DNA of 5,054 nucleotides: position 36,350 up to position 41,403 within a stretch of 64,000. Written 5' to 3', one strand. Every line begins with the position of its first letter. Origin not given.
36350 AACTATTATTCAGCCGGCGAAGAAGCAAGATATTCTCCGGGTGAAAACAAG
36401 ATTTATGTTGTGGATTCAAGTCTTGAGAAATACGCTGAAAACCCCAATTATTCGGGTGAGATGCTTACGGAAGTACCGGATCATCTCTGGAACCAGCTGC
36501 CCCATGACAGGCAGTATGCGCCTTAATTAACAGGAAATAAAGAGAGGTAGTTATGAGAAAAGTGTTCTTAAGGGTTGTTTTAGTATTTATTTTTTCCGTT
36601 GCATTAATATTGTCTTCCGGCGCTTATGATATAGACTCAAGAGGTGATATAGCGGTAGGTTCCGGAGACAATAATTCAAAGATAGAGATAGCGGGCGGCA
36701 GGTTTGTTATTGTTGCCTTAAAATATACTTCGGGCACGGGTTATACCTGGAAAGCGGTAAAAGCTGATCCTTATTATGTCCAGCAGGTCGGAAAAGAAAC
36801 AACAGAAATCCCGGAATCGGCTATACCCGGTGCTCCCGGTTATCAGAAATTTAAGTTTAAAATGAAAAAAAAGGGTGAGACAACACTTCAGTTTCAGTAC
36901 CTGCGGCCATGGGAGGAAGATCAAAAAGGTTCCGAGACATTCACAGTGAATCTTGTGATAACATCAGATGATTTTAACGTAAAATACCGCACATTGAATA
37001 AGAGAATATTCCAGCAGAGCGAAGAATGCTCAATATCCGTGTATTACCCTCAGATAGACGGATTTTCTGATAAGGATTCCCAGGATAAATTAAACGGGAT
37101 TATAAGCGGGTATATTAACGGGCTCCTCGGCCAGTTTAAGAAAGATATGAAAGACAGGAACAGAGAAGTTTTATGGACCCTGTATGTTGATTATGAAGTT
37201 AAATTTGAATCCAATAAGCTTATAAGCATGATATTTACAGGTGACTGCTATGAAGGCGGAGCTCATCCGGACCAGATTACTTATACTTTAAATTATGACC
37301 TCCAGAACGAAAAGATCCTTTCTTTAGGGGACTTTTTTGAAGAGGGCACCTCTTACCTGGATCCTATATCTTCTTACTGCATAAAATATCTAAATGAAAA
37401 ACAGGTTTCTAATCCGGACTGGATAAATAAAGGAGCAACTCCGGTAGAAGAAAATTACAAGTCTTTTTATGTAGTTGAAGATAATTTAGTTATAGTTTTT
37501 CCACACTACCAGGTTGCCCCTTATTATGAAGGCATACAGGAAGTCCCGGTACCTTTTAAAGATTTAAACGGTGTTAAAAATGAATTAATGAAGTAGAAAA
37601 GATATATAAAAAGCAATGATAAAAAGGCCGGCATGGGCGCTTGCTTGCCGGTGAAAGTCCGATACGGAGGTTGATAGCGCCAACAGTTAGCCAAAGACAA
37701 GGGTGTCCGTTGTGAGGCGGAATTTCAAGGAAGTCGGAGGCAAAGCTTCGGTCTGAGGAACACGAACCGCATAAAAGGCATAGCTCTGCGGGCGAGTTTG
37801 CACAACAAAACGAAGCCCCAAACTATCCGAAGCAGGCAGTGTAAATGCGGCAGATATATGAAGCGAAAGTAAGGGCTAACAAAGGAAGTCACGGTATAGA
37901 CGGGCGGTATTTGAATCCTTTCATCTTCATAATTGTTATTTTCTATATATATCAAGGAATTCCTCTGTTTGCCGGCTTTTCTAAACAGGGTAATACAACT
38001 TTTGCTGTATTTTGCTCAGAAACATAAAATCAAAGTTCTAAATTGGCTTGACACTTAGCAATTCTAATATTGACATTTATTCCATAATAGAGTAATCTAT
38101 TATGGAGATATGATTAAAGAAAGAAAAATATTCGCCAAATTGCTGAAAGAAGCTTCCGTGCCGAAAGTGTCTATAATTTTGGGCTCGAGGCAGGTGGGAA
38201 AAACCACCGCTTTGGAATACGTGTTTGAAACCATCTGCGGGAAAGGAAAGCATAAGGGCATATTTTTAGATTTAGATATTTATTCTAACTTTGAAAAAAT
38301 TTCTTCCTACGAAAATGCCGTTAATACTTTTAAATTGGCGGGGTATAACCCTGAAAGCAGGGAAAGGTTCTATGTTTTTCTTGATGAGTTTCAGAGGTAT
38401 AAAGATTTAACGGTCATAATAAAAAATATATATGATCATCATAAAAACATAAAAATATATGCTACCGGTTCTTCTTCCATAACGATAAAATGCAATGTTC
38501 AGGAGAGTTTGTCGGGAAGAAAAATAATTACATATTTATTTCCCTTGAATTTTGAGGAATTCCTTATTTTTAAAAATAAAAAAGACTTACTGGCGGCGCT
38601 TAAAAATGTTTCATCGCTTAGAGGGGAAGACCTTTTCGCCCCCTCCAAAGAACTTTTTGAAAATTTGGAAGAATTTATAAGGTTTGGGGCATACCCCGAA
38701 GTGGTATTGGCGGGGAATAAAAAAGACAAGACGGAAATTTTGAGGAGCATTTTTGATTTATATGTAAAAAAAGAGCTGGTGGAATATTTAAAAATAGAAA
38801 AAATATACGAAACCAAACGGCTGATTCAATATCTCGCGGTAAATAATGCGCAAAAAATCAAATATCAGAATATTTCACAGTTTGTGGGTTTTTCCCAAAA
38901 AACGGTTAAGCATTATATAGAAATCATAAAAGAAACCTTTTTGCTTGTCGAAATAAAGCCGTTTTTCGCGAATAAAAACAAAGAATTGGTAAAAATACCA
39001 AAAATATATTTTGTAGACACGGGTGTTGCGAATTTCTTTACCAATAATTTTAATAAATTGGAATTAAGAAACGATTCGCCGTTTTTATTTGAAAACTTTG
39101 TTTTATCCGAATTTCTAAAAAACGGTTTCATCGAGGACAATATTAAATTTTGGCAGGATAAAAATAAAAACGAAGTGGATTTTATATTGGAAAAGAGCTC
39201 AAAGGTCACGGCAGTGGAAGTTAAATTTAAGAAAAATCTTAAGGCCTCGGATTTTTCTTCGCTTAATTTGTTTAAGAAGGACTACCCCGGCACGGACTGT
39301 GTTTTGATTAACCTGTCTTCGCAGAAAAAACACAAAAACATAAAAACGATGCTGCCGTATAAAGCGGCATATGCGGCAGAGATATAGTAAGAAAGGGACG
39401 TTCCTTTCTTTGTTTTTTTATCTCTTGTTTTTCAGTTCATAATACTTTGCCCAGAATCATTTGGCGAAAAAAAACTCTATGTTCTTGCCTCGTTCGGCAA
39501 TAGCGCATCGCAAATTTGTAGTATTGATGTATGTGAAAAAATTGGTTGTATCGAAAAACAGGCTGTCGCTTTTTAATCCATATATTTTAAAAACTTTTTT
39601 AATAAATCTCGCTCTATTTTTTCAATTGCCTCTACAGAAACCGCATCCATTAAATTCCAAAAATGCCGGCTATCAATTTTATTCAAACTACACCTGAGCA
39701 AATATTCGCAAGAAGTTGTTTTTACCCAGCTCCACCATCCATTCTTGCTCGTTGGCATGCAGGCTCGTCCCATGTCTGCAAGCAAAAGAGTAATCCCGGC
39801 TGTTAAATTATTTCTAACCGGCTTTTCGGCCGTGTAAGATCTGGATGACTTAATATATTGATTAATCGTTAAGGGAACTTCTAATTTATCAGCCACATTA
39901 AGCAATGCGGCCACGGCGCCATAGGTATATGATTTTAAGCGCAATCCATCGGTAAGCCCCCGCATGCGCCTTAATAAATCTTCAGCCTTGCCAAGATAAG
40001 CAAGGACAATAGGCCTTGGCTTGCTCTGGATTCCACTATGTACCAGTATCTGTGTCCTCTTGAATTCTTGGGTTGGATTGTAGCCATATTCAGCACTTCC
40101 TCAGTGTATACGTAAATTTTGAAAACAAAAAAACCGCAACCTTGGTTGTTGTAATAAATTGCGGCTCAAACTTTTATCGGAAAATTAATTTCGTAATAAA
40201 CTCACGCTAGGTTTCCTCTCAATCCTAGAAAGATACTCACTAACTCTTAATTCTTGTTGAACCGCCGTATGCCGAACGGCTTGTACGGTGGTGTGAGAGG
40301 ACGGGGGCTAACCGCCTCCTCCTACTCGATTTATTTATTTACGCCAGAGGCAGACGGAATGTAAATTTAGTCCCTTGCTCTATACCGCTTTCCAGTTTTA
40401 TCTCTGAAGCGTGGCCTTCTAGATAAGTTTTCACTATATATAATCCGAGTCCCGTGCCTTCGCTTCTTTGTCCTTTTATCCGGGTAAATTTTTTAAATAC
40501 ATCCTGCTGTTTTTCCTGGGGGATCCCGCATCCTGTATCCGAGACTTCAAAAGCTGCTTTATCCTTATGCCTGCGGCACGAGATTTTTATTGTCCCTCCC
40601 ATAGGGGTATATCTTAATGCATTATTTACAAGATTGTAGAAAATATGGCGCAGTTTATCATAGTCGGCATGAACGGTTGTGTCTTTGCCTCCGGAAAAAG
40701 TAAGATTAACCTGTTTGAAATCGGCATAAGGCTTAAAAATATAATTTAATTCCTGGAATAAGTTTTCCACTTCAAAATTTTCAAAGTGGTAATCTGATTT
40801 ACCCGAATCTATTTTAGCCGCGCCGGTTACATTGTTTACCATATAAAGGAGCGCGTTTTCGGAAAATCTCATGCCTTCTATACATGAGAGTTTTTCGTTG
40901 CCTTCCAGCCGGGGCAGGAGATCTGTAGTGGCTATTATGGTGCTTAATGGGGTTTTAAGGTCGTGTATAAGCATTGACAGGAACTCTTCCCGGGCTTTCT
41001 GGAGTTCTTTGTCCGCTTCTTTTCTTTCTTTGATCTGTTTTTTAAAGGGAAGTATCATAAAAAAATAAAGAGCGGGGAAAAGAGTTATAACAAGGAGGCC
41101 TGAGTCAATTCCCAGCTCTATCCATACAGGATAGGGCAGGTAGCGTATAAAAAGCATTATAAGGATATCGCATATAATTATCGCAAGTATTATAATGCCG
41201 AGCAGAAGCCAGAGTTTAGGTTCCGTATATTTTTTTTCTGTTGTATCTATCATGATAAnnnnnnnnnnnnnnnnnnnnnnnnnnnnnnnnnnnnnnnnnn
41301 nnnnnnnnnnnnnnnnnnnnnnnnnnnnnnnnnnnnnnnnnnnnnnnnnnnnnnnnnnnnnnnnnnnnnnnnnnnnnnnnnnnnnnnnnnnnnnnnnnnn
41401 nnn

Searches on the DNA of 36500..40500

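Call 45: search_rna_families(source=window, start=36500, end=40500, threshold=evalue, max_evalue=0.1)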
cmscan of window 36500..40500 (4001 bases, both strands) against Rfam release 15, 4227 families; matches with E-value up to 0.1: 2.
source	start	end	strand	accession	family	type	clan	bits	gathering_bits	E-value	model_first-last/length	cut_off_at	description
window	37706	37877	+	RF02001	group-II-D1D4-3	Intron;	CL00102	145.4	32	2e-31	1-170/170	no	Group II catalytic intron D1-D4-3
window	40260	40330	+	RF00029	Intron_gpII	Intron;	-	41.3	40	6.5e-06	1-77/77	no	Group II catalytic intron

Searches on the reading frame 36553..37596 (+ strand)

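Call 44: search_protein_families(library=pfam, proteins=[window:36553-37596:+])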
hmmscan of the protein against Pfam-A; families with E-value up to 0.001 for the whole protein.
window:36553-37596:+ (347 aa): 3 families
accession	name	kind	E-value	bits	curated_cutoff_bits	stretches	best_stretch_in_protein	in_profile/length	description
PF09394.16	Inhibitor_I42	-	5.3e-19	68.7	27.2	1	52-133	8-90/91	Chagasin family peptidase inhibitor I42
PF11738.13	DUF3298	-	4.9e-15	56.7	24.1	1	260-336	2-84/84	Protein of unknown function (DUF3298)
PF13739.11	PdaC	-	2.4e-13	51.4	29.1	1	155-239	4-93/95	Deacetylase PdaC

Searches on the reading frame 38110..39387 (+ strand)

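Call 44: search_protein_families(library=pfam, proteins=[window:38110-39387:+])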
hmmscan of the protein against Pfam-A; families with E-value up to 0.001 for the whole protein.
window:38110-39387:+ (425 aa): 2 families
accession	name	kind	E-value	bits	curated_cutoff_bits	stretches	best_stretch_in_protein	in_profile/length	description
PF13635.12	DUF4143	-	8.4e-36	123.6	28.1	1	221-373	2-159/160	Domain of unknown function (DUF4143)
PF13173.12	AAA_14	-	2.4e-26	92.7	27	1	19-152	3-129/129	AAA domain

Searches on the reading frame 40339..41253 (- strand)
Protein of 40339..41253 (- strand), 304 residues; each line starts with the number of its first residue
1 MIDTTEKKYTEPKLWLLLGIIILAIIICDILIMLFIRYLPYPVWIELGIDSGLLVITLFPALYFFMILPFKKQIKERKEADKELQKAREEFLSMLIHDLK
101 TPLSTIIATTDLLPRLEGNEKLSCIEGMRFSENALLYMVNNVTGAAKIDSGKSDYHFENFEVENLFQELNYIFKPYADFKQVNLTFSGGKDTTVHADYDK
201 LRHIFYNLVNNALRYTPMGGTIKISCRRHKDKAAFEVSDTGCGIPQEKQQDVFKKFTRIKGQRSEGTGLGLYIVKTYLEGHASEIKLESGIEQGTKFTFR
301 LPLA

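Call 44: search_protein_families(library=pfam, proteins=[window:40339-41253:-])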
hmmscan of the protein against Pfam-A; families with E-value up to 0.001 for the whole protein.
window:40339-41253:- (304 aa): 3 families
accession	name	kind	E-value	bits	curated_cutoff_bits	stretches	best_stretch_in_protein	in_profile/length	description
PF02518.31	HATPase_c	-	1.3e-28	100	26.4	1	197-303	2-109/111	Histidine kinase-, DNA gyrase B-, and HSP90-like ATPase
PF00512.31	HisKA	-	2e-07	31.4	26.9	1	87-151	1-66/66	His Kinase A (phospho-acceptor) domain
PF13581.12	HATPase_c_2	-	0.00032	21.2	27.4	1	205-279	40-110/127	Histidine kinase-like ATPase domain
